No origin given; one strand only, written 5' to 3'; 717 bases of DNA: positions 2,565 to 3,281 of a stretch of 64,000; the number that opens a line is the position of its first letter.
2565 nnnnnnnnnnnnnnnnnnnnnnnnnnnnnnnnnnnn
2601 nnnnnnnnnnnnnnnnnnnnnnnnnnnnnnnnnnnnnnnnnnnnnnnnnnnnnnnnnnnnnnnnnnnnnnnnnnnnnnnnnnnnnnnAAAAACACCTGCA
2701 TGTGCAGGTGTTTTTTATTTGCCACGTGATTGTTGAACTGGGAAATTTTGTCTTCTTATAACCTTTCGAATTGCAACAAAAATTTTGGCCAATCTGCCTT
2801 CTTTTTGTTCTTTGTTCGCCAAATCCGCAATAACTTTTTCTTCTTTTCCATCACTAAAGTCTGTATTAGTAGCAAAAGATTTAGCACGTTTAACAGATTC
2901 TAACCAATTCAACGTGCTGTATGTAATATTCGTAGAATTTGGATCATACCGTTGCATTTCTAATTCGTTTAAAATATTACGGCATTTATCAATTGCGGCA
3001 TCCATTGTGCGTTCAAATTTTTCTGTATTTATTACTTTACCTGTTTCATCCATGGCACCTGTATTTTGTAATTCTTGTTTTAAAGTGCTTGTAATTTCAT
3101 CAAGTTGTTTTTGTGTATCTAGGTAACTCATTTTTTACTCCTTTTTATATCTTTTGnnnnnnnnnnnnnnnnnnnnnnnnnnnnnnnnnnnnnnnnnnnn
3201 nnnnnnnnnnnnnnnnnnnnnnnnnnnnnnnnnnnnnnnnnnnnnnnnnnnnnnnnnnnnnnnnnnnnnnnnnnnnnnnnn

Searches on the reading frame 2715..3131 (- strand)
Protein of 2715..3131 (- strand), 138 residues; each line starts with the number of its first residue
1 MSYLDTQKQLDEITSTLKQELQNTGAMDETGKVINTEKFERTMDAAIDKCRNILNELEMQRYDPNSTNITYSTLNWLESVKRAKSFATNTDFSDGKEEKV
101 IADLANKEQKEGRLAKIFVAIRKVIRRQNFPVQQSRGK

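Call 3: search_protein_families(library=pfam, proteins=[window:2715-3131:-], max_evalue=0.01)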
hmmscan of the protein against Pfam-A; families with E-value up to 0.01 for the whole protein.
window:2715-3131:- (138 aa): 1 family
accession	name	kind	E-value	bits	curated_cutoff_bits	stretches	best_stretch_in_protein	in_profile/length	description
PF25078.1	DUF7801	-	0.0091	16.6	33.2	0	7-63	90-148/155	Domain of unknown function (DUF7801)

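Call 4: search_protein_families(library=ncbifam, proteins=[window:2715-3131:-], max_evalue=0.01)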
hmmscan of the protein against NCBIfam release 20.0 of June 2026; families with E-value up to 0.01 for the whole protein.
window:2715-3131:- (138 aa): 0 families

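Call 80: search_protein_families(library=padloc, proteins=[window:2715-3131:-], max_evalue=0.01)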
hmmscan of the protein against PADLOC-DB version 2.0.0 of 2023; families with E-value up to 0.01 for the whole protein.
window:2715-3131:- (138 aa): 0 families
